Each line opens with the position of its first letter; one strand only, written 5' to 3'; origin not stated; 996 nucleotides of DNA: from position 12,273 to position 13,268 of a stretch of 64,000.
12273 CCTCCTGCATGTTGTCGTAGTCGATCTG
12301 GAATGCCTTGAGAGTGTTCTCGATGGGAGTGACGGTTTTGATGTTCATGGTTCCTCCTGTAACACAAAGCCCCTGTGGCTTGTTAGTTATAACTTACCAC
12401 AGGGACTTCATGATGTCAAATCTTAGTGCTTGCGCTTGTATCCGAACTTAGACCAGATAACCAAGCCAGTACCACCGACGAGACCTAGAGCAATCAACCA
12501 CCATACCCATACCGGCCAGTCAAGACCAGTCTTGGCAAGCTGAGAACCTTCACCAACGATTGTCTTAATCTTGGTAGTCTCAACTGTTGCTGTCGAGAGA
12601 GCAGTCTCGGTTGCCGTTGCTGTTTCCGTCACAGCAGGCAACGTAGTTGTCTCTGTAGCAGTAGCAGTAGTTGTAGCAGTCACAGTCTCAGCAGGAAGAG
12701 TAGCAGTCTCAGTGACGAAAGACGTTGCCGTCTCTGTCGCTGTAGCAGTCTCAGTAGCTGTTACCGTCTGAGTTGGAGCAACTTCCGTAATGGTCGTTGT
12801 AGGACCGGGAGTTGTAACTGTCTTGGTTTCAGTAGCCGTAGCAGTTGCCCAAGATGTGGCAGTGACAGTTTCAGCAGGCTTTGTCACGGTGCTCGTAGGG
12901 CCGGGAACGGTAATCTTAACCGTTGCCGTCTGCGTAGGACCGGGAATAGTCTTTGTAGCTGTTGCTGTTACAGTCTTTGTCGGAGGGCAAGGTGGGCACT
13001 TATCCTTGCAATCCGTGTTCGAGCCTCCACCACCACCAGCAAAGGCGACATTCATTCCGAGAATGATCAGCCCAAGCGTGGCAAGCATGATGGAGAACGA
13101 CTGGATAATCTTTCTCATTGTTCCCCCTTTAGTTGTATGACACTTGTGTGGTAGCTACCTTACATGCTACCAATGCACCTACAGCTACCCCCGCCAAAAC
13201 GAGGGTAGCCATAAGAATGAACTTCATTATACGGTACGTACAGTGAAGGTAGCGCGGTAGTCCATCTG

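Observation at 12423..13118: Phage-encoded sortase substrate: secreted Thr/Ala/Glu-repeat protein with a C-terminal LAKTG cell-wall sorting signal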

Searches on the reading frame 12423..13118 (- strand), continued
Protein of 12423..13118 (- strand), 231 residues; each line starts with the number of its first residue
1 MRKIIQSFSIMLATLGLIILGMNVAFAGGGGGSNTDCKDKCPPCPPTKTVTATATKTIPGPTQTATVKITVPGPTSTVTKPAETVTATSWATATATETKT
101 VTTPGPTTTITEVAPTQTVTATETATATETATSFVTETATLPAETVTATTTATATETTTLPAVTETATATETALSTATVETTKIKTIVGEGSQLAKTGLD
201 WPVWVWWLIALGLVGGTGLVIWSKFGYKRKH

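Call 63: find_encoding_contigs(protein=P0038, flank=8000, max_places=1)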
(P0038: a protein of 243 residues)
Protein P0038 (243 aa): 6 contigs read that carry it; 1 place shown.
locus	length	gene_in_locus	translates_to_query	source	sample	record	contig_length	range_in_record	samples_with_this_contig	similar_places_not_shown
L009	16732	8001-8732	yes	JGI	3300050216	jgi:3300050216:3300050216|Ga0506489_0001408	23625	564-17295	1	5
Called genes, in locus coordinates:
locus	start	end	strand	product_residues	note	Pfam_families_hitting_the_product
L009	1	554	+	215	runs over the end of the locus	PF00440:TetR_N, PF19344:TetR_C_32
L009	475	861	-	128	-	-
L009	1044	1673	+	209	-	-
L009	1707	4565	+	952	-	PF00990:GGDEF, PF00563:EAL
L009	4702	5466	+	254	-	PF01925:TauE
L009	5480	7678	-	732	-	PF12838:Fer4_7 (faint), PF13183:Fer4_8 (faint), PF13534:Fer4_17 (faint), PF12797:Fer4_2 (faint), PF13187:Fer4_9, PF13237:Fer4_10, PF02754:CCG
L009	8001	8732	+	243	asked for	-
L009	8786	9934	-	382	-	PF07969:Amidohydro_3, PF01979:Amidohydro_1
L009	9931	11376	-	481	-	PF00221:Lyase_aromatic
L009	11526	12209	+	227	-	PF09339:HTH_IclR, PF01614:IclR_C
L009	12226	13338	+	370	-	PF00005:ABC_tran, PF13304:AAA_21 (faint)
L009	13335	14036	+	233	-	PF00528:BPD_transp_1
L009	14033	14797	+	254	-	PF00528:BPD_transp_1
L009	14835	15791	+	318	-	PF04069:OpuAC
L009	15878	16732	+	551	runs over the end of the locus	PF17391:Urocanase_N, PF01175:Urocanase, PF17392:Urocanase_C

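Call 64: find_encoding_contigs(protein=P0030, flank=8000, max_places=1)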
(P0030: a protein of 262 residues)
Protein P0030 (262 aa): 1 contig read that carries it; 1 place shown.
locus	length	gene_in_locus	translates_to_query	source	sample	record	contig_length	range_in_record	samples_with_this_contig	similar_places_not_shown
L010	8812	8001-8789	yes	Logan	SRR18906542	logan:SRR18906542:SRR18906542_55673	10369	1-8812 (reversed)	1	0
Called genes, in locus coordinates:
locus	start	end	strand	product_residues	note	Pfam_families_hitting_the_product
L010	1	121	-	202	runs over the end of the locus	-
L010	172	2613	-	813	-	PF00149:Metallophos (weak)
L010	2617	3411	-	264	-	-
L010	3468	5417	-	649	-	PF21995:RNR-II_ins_dom (weak), PF02867:Ribonuc_red_lgC (faint)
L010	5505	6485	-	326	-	PF20706:GT4-conflict, PF13692:Glyco_trans_1_4, PF00534:Glycos_transf_1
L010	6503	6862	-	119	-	-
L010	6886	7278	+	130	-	-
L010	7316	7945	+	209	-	-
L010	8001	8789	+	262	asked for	-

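Call 65: find_encoding_contigs(protein=P0111, flank=8000, max_places=1)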
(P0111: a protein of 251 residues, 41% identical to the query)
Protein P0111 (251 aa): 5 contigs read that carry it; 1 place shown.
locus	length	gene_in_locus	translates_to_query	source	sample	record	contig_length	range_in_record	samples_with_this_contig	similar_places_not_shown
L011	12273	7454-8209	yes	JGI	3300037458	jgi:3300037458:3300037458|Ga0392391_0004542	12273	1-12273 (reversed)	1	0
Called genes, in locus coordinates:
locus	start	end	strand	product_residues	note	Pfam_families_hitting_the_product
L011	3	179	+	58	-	?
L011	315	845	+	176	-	-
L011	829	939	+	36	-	-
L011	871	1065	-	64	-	-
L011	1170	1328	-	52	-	-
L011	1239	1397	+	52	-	-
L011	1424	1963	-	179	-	-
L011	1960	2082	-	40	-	-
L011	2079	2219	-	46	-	-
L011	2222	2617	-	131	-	-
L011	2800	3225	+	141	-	PF05551:zf-His_Me_endon (faint), PF13392:HNH_3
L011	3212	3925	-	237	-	-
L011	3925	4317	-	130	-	PF23809:Phage_holin_9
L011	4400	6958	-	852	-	PF05204:Hom_end (weak), PF03237:Terminase_6N, PF17289:Terminase_6C (weak)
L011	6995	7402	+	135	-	PF04883:HK97-gp10_like (weak)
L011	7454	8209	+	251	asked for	-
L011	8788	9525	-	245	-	PF25283:DUF7873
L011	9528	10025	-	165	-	-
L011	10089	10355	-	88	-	-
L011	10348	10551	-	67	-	-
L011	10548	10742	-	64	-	-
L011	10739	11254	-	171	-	PF12802:MarR_2 (faint)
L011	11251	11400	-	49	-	-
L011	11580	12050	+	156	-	-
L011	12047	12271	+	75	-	?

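Call 67: search_dna_similar(query=P0111, collection=phages, mode=protein, max_evalue=0.001, max_rows=25)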
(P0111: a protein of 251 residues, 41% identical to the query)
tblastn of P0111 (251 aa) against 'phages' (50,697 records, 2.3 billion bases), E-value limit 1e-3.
No match.

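Call 68: list_cluster_members(proteins=[P0111, P0001, window:12426-13118:-])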
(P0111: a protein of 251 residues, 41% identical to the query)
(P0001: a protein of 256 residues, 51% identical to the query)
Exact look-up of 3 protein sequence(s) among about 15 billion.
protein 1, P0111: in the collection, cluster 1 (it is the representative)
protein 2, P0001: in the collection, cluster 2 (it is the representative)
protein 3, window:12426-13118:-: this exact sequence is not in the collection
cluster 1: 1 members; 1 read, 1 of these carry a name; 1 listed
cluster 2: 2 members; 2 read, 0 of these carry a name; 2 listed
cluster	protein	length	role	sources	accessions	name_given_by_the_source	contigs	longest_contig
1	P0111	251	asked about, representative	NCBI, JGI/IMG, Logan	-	hypothetical protein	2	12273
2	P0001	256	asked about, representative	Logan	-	-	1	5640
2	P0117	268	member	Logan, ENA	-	-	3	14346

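Call 70: search_dna_similar(query=L011:4400-6958:-, collection=phages, mode=protein, max_rows=8)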
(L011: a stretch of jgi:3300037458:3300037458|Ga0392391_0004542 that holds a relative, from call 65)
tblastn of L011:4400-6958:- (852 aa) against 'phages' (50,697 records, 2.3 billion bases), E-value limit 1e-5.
Records with a match: 1014; places in all: 1028; records where one place covers at least 80% of the query: 1.
Best place of each record, by identity: <60% 1014.
By first word of the organism name: Mycobacterium 300; Salmonella 181; Vibrio 123; Gordonia 95; Microbacterium 50; Klebsiella 41; Escherichia 32; Pseudomonas 23; Arthrobacter 18; Aeromonas 16; and 50 more.
By host as written in the record: Mycobacterium smegmatis mc2 155 230; - 123; Gordonia terrae 3612 76; Salmonella enterica 41; Mycobacterium smegmatis mc#155 34; Microbacterium foliorum NRRL B-24224 31; Salmonella enterica subsp. enterica serovar Enteritidis 29; Salmonella enterica subsp. enterica serovar Typhimurium 27; and 193 more.
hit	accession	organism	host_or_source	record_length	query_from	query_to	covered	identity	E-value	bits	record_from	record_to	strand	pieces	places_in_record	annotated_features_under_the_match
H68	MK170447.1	Methanosarcina virus MetMV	Methanosarcina sp.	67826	78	803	85%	26.7%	4e-39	164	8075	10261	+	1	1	gene transfer agent terminase protein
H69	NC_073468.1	Microbacterium phage Pumpernickel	Microbacterium paraoxydans NRRL B-14843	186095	294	852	66%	32.5%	1e-64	242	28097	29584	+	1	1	75: terminase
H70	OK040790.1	Microbacterium phage Pumpernickel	Microbacterium paraoxydans NRRL B-14843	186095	294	852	66%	32.5%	1e-64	242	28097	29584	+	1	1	75: terminase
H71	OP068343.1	Microbacterium phage Cece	Microbacterium radiodurans NRRL B-24799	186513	293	801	60%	34.7%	3e-67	250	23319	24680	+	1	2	59: terminase large subunit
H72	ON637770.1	Microbacterium phage Big4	Microbacterium foliorum NRRL B-24224 SEA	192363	402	851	53%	36.9%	2e-65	245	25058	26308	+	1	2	64: terminase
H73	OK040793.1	Microbacterium phage Zooman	Microbacterium foliorum NRRL B-24224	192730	402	851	53%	36.9%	2e-65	245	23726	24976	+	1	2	60: terminase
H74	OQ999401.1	Actinomycetia phage DSL-LC01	Actinomycetia bacterium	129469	427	801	44%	42.3%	2e-73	269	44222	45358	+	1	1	terminase large subunit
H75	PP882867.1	Dinoroseobacter phage vB_DshS_R26L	Dinoroseobacter shibae DFL12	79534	426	802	44%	40.3%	3e-64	241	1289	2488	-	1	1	large packaging protein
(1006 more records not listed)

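Call 72: search_protein_families(library=pfam, proteins=[P0023, P0036, P0075, P0111, P0116], max_evalue=0.01)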
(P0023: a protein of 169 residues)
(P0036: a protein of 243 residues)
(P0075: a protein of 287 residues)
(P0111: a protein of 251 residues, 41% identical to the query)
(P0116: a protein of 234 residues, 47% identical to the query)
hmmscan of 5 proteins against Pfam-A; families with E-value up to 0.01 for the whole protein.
P0023 (169 aa): 0 families

P0036 (243 aa): 1 family
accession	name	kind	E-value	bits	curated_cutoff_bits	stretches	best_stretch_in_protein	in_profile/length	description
PF11259.13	DUF3060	-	0.0018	18.4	23.1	0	178-215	3-40/58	Protein of unknown function (DUF3060)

P0075 (287 aa): 0 families

P0111 (251 aa): 0 families

P0116 (234 aa): 0 families

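Call 73: search_protein_families(library=ncbifam, proteins=[P0023, P0036, P0075, P0111, P0116, P0038, P0052], max_evalue=0.01)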
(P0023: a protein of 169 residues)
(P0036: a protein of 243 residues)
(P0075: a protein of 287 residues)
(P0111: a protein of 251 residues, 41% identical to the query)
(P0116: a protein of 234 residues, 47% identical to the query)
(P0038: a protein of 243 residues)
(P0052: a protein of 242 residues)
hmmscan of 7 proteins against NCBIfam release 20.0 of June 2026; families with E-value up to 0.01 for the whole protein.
P0023 (169 aa): 0 families

P0036 (243 aa): 0 families

P0075 (287 aa): 1 family
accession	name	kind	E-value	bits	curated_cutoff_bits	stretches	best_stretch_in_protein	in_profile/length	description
NF053819.1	EF0750_LPXTG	subfamily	0.0016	18.9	47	0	219-275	40-98/105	EF2685/EF0750 family sortase-dependent surface protein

P0111 (251 aa): 0 families

P0116 (234 aa): 0 families

P0038 (243 aa): 0 families

P0052 (242 aa): 0 families

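Call 97: search_protein_families(library=pfam, proteins=[P0004], max_evalue=1)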
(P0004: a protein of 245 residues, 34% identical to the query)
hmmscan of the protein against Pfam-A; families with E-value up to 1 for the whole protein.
P0004 (245 aa): 1 family
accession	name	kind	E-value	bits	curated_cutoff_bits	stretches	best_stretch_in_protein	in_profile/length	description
PF15500.11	Ntox1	-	0.092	13.5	25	1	91-119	12-39/96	Putative RNase-like toxin, toxin_1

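Call 98: search_protein_families(library=ncbifam, proteins=[P0004], max_evalue=1)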
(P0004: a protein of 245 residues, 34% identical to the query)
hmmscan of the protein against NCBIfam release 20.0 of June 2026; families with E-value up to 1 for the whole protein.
P0004 (245 aa): 1 family
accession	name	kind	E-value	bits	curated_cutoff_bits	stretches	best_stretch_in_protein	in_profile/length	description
NF053819.1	EF0750_LPXTG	subfamily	0.14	12.7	47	1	165-232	35-97/105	EF2685/EF0750 family sortase-dependent surface protein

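Call 104: search_dna_similar(query=L002:15156-16622:+, collection=phages, mode=protein, max_rows=12)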
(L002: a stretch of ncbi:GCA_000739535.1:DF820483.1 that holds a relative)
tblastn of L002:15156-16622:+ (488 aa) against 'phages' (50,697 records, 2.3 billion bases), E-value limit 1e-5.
Records with a match: 463; places in all: 463; records where one place covers at least 80% of the query: 192.
Best place of each record, by identity: <60% 463.
By first word of the organism name: Gordonia 150; Pseudomonas 49; Escherichia 27; Microbacterium 24; Mycobacterium 22; Arthrobacter 19; Vibrio 17; Streptomyces 16; Corynebacterium 15; Bacillus 14; and 39 more.
By host as written in the record: Gordonia terrae 3612 90; Gordonia rubripertincta NRRL B-16540 30; - 28; Pseudomonas aeruginosa 17; Arthrobacter sp. ATCC 21022 15; Mycobacterium smegmatis mc2 155 15; Serratia marcescens 13; Corynebacterium vitaeruminis NCIB 9291 13; and 114 more.
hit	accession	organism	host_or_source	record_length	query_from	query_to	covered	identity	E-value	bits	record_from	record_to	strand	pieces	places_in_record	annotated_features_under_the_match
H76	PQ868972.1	Curtobacterium phage Yappy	Curtobacterium flaccumfaciens NRRL ...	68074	6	485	98%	27.8%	9e-26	117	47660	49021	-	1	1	96: ASCE ATPase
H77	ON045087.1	Stenotrophomonas virus Jojan60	Stenotrophomonas maltophilia Jojan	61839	10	467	94%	28.9%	2e-28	125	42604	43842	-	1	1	RuvB-like helicase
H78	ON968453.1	Pseudanabaena phage Pan2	Pseudanabaena sp.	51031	6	470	95%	28.2%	2e-25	116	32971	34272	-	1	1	HELICc domain containing protein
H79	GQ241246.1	Clavibacter phage CMP1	Clavibacter michiganensis subsp. ...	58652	7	483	98%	26.5%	8e-28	123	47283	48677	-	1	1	putative helicase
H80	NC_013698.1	Clavibacter phage CMP1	Clavibacter michiganensis subsp. ...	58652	7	483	98%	26.5%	8e-28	123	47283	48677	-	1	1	putative helicase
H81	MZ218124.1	Paenibacillus phage SV21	Paenibacillus larvae SV21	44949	7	467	94%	26.8%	9e-21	102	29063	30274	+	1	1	DEAD/DEAH box helicase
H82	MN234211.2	Arthrobacter phage Mimi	Arthrobacter globiformis NRRL B-2979 SEA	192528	2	465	95%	26.5%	6e-34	142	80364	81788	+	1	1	101: DNA helicase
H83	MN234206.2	Arthrobacter phage Racecar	Arthrobacter globiformis NRRL B-2979 SEA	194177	2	465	95%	26.5%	6e-34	142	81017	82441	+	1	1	102: DNA helicase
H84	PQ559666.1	Arthrobacter phage Talia1610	Arthrobacter globiformis B-2979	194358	2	465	95%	26.5%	6e-34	142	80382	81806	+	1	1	101: DNA helicase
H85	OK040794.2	Arthrobacter phage Atuin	Arthrobacter globiformis NRRL B-2979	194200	2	465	95%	26.3%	1e-29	129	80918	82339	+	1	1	95: DNA helicase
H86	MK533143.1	Paenibacillus phage vB_PlaP_API480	Paenibacillus larvae Pl02-27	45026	5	467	95%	25.9%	9e-21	102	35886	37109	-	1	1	DEAD/DEAH box helicase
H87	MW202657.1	Caudoviricetes sp.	Manatee Spring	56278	8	475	96%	25.6%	3e-19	97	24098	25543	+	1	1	chromatin remodeling complex ATPase-like protein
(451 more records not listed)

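Call 107: find_encoding_contigs(protein=P0004, flank=6000, max_places=1)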
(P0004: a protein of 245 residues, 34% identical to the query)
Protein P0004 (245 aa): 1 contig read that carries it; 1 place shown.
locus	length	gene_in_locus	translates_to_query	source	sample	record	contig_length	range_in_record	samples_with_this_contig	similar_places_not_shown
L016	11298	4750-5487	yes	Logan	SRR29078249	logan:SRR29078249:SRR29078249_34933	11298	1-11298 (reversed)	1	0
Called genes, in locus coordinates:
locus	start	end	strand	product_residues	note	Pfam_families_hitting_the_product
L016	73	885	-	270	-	PF05257:CHAP (weak), PF01471:PG_binding_1 (faint)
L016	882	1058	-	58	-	-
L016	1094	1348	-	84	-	-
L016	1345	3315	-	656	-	PF21995:RNR-II_ins_dom, PF02867:Ribonuc_red_lgC (faint)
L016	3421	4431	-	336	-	PF20706:GT4-conflict, PF13692:Glyco_trans_1_4, PF00534:Glycos_transf_1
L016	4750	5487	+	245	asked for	-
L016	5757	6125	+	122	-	-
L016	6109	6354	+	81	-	-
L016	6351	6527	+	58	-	PF12728:HTH_17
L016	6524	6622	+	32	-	-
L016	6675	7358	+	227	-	PF02511:Thy1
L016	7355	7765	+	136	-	-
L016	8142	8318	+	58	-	-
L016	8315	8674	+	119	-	PF11969:DcpS_C (weak), PF01230:HIT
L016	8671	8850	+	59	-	-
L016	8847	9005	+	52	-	-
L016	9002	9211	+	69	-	-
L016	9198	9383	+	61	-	-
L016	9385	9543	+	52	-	-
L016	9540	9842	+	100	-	-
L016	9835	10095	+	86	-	-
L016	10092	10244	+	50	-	-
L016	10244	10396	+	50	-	-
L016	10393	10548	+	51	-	-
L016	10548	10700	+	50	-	-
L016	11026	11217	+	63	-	-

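Call 108: search_dna_similar(query=L016:73-885:-, collection=phages, mode=protein, max_rows=12)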
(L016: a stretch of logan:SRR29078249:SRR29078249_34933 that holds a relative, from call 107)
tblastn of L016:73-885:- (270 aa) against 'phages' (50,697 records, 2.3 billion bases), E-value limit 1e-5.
No match.

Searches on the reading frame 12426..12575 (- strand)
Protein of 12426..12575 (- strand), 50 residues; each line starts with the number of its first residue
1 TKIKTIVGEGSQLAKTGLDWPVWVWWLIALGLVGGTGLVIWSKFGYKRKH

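Call 36: search_dna_similar(query=window:12426-12575:-, collection=phages, mode=protein, max_evalue=10, max_rows=25)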
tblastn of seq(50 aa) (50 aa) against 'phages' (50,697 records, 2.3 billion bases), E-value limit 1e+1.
No match.

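Call 60: search_protein_families(library=pfam, proteins=[window:12426-12575:-], max_evalue=10)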
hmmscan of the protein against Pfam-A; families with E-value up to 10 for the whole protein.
seq(50 aa): 0 families

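Call 61: search_protein_families(library=ncbifam, proteins=[window:12426-12575:-], max_evalue=10)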
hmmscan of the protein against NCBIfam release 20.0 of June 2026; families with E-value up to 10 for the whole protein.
seq(50 aa): 0 families
